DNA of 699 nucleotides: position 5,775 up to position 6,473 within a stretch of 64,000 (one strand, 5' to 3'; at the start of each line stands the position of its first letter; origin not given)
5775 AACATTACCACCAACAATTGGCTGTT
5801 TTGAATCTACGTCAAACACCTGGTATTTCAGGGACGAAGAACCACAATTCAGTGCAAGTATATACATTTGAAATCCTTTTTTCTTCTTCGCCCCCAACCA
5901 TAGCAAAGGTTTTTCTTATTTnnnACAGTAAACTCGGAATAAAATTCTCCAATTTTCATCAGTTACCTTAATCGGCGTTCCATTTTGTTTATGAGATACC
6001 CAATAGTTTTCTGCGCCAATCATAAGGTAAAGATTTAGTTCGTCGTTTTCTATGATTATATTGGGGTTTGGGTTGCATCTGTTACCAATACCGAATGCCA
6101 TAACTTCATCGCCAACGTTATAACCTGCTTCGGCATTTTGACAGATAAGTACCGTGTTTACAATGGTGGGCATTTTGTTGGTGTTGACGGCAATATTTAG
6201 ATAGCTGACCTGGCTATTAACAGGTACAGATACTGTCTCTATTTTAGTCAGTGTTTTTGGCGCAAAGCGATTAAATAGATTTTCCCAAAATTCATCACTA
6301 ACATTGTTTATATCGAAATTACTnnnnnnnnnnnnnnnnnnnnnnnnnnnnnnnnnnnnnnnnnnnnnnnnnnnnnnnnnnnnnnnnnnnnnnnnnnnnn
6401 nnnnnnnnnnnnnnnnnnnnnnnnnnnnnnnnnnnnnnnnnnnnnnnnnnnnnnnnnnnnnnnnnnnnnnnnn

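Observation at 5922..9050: Phage Mtd/tail-fibre N-terminal domain on a 188-aa stand-alone protein next to an 816-aa coiled-coil orphan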

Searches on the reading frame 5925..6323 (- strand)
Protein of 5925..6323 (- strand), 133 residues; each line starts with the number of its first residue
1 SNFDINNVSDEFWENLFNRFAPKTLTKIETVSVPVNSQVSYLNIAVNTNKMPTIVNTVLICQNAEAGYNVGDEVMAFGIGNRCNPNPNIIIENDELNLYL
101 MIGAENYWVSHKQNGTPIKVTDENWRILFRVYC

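Call 45: find_homologous_proteins(query=A3, max_evalue=0.01)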
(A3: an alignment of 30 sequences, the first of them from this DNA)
Query A3 (30 sequences) (133 aa, profile of the alignment): 142 proteins with E <= 0.01 among 462 candidates; the best 120 are listed.
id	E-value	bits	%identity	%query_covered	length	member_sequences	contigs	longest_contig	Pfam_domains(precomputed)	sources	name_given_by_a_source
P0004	2.4e-56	207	62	100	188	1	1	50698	PF18454.8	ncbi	-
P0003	2.5e-56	207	65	100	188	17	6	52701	PF18454.8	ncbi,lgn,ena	-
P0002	3.3e-56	207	68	100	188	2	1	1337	PF18454.8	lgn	-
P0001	3.5e-56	207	98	100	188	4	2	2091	PF18454.8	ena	-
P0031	4.0e-56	207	49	99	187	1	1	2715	PF18454.8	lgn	-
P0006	9.2e-56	205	61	100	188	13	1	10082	PF18454.8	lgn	-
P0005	3.3e-55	204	62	100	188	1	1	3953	PF18454.8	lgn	-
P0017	3.6e-55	203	50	100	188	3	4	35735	PF18454.8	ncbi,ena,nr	ncbi:MAG: hypothetical protein IKW57_00710 [Alphaproteobacteria bacterium]|nr:hypothetical protein [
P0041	4.3e-55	203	46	100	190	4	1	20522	PF18454.8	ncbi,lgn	-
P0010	5.9e-55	203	61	100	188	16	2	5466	PF18454.8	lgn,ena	-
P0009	1.7e-54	201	60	100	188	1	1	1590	PF18454.8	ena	-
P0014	1.7e-54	201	57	99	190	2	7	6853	PF18454.8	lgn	-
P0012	1.7e-54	201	59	100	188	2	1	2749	PF18454.8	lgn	-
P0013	5.5e-54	200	58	98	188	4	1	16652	PF18454.8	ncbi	-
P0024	1.1e-53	199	51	99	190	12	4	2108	PF18454.8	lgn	-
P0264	2.9e-41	159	40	98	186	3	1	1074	PF18454.8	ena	-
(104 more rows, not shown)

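Call 53: search_protein_representatives(alignment_id=A3)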
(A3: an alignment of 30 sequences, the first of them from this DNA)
Query: 30 sequences, 133 profile positions. Proteins with E-value up to 0.001 (for the whole library): 1207; up to 1e-10: 50; up to 1e-30: 14. The best 150 are listed.
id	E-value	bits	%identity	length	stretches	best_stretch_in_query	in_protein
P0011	6.2e-53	194.6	-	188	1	2-132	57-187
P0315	1.5e-43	164.2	-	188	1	2-133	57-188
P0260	8.4e-43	161.8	-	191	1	1-133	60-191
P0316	3.4e-40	153.4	-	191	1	2-133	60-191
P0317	2.0e-38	147.7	-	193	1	2-133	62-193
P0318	9.9e-38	145.4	-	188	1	2-133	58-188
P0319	6.2e-35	136.3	-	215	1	2-133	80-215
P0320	1.9e-33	131.5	-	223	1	3-133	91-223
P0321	1.9e-33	131.5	-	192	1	2-133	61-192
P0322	2.0e-33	131.4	-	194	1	2-133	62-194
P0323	7.1e-33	129.7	-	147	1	2-133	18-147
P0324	8.1e-33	129.5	-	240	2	2-133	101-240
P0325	8.6e-32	126.2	-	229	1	3-133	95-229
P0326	8.9e-32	126.1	-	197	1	1-132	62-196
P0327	1.5e-28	115.7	-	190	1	4-133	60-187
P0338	5.4e-22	94.5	-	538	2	37-130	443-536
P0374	4.5e-10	55.9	-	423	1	25-133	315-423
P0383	7.5e-10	55.2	-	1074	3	28-128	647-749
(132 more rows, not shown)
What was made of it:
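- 5925..6323 (-): C-terminal beta-sandwich 'tip' domain (residues 56-188); no Pfam family. Its profile (A3) finds 1,207 representative proteins, many with the domain at the extreme C-terminus of 250-1074-aa proteins (call 53).
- On Phage tail-fibre distal tip domain (unnamed; profile A3): 1,207 representative proteins at E<=1e-3 and 50 at <=1e-10 (call 53).
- Tried and rejected: The exhaustive HMMER search was needed to reach phage fibres (call 53).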

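Call 56: search_protein_families(library=pfam, alignment_id=A4, max_evalue=0.001)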
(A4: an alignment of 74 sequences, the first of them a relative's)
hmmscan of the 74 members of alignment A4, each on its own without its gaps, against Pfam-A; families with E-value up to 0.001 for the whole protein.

A. member 1, P0338 (538 aa): 0 families

B. families by the number of members that match (of 74 scanned): 16 families
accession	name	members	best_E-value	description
PF03906.20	Phage_T7_tail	1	1.3e-40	Phage T7 tail fibre protein, N-terminal domain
PF24684.1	Vgb_lyase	1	8.7e-36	Virginiamycin B lyase family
PF00643.29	zf-B_box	1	5.5e-15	B-box zinc finger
PF18338.7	BppL_N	1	1.8e-11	Lower baseplate protein N-terminal domain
PF18454.7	Mtd_N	1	6.6e-09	Major tropism determinant N-terminal domain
PF13445.12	zf-RING_UBOX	1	6.3e-08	RING-type zinc-finger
PF01391.23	Collagen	1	8e-08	Collagen triple helix repeat (20 copies)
PF00097.31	zf-C3HC4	1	2.1e-06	Zinc finger, C3HC4 type (RING finger)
PF13923.12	zf-C3HC4_2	1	2.6e-06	Zinc finger, C3HC4 type (RING finger)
PF22586.1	ANCHR-like_BBOX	1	5.1e-06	ANCHR-like B-box zinc-binding domain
PF13639.12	zf-RING_2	1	1.2e-05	Ring finger domain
PF15227.12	zf-C3HC4_4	1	3.7e-05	zinc finger of C3HC4-type, RING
PF05475.17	Chlam_vir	1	4.8e-05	Pgp3 C-terminal domain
PF02839.19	CBM_5_12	1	6.6e-05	Carbohydrate-binding module family 5/12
PF06594.17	HCBP_related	1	0.00052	Haemolysin-type calcium binding protein related domain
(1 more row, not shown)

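Call 57: search_protein_families(library=phrogs, alignment_id=A4, max_evalue=0.001)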
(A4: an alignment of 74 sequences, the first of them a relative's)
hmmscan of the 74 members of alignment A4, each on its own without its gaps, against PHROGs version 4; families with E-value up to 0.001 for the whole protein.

A. member 1, P0338 (538 aa): 12 families
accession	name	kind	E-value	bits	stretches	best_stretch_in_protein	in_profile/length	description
phrog_1640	-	tail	3e-20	73.9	1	22-129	3-117/765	tail protein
phrog_13893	-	tail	1e-12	48.2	1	22-129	3-117/648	tail protein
phrog_28871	-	unknown function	1.1e-12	47.6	1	33-128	14-109/946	-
phrog_32960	-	unknown function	2.4e-11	43.6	1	22-154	3-142/762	-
phrog_30017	-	unknown function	7.4e-10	38.4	1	23-128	4-115/1025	-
phrog_36601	-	tail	1.3e-09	37.9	1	21-131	16-133/1084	tail fiber protein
phrog_38237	-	unknown function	1.6e-09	37.7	1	22-146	3-134/697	-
phrog_8649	-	unknown function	1.7e-09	37.9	1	22-130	3-118/743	-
phrog_17220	-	unknown function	4.7e-08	32.7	1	22-129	3-117/868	-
phrog_5662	-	tail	1.4e-07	31.2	1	22-131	3-119/729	tail fiber protein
phrog_1171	-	tail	1.7e-06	27.8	1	22-147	3-149/954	tail spike protein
phrog_6518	-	tail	4.7e-05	22.6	1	25-133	3-115/793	tail fiber protein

B. families by the number of members that match (of 74 scanned): 172 families (the first 25 are shown)
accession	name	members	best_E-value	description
phrog_1640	-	4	3e-20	tail protein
phrog_21412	-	4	1.6e-16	tail fiber protein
phrog_28871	-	4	1.1e-12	-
phrog_30017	-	4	3.4e-11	-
phrog_454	-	4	3.9e-09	tail fiber protein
phrog_25788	-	3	2.4e-30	tail fiber protein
phrog_24210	-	3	8.2e-19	tail fiber protein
phrog_13518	-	3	3.5e-16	-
phrog_6518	-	3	7.4e-14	tail fiber protein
phrog_14570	-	3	5.2e-13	-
phrog_13893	-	3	1e-12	tail protein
phrog_2631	-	3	5.6e-12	tail fiber protein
phrog_7032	-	3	6.9e-11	tail fiber protein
phrog_26190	-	3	1.8e-10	-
phrog_29288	-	3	3.6e-10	-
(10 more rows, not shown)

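Call 90: search_dna_similar(query=P0338, collection=phages, mode=protein, max_evalue=0.00001, max_rows=12)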
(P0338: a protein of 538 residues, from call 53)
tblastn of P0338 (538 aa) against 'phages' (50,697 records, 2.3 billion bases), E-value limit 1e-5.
Records with a match: 7; places in all: 7; records where one place covers at least 80% of the query: 0.
Best place of each record, by identity: <60% 7.
By first word of the organism name: Caudoviricetes 3; Pseudomonas 1; Bacteriophage 1; Rhizobium 1; Escherichia 1.
By host as written in the record: - 5; Pseudomonas protegens ERG2 1; Sinorhizobium americanum X3_9 1.
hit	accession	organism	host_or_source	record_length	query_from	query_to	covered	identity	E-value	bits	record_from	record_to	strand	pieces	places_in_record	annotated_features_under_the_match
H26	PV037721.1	Pseudomonas phage Bitten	Pseudomonas protegens ERG2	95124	226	533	36%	43.2%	4e-11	144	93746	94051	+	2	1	tail fiber protein | hypothetical protein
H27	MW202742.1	Caudoviricetes sp.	Manatee Spring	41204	22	121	19%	39.0%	1e-8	64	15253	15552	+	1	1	tail fiber protein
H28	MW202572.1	Caudoviricetes sp.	Manatee Spring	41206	22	121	19%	39.0%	1e-8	64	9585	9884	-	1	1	tail fiber protein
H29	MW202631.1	Caudoviricetes sp.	Manatee Spring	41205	22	121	19%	39.0%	1e-8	64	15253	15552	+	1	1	tail fiber protein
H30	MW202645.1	Bacteriophage sp.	Manatee Spring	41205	22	121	19%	39.0%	1e-8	64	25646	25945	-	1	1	tail fiber protein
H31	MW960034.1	Rhizobium phage RHph_X3_9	Sinorhizobium americanum X3_9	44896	445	538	17%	37.3%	1e-8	64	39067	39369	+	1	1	tail fiber protein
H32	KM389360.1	Escherichia phage Phi05_1387 B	-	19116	18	120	19%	33.3%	1e-5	55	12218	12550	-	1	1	record has no annotation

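Call 91: search_dna_similar(query=P0374, collection=phages, mode=protein, max_evalue=0.00001, max_rows=12)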
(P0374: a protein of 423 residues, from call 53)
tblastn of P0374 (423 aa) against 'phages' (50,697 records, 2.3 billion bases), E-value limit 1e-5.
Records with a match: 3; places in all: 3; records where one place covers at least 80% of the query: 0.
Best place of each record, by identity: <60% 3.
By first word of the organism name: Pseudomonas 2; Bacteriophage 1.
By host as written in the record: Pseudomonas protegens ERG2 1; - 1; Pseudomonas putida KT2440 and Paw85 1.
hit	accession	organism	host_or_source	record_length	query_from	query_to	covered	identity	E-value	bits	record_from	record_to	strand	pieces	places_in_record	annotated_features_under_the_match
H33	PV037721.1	Pseudomonas phage Bitten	Pseudomonas protegens ERG2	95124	315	422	26%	36.1%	9e-11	70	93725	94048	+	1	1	tail fiber protein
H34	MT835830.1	Bacteriophage sp.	human fecal samples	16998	1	65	15%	41.5%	5e-7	58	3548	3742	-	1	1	record has no annotation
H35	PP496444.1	Pseudomonas phage vB_PpuM-Peetri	Pseudomonas putida KT2440 and Paw85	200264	103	173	17%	36.6%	7e-7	58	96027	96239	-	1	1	tail fiber protein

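Call 92: get_annotated_region(hit=H31, flank=3000)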
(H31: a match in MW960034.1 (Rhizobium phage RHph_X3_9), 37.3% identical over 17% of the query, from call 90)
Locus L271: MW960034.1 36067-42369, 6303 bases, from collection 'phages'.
description: Rhizobium phage RHph_X3_9, complete genome.
organism: Rhizobium phage RHph_X3_9 (NCBI taxid 2836085)
taxonomy: Viruses; Duplodnaviria; Heunggongvirae; Uroviricota; Caudoviricetes; Autographiviridae
host: Sinorhizobium americanum X3_9; source: Agricultural lands; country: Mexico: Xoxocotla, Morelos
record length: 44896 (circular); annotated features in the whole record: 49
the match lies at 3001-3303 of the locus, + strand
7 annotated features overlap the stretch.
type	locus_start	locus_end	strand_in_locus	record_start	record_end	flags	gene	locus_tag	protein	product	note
CDS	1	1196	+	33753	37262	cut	-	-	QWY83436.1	putative internal virion protein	-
CDS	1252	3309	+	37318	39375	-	-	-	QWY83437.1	tail fiber protein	-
CDS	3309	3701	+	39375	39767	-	-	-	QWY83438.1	hypothetical protein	-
CDS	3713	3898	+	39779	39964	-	-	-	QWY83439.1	hypothetical protein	-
CDS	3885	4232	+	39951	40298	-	-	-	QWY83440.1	terminase small subunit protein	-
CDS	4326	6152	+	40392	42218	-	-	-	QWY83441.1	terminase large subunit protein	-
CDS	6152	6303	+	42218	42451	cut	-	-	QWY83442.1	hypothetical protein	-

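Call 93: get_annotated_region(hit=H33, flank=2500)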
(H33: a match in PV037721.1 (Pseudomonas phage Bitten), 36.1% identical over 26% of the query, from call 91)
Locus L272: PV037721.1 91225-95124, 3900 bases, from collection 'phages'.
description: Pseudomonas phage Bitten, complete genome.
organism: Pseudomonas phage Bitten (NCBI taxid 3395524)
taxonomy: Viruses
host: Pseudomonas protegens ERG2; source: -; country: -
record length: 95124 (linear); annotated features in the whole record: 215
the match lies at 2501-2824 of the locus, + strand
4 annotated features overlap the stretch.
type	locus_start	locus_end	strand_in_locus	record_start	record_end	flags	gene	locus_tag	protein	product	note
CDS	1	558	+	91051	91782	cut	-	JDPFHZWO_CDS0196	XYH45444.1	structural protein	-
CDS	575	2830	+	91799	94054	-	-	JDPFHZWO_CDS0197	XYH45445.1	tail fiber protein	-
CDS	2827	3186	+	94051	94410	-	-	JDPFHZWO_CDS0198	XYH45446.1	hypothetical protein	-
misc_feature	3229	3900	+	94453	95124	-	-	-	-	-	similar to tail fiber protein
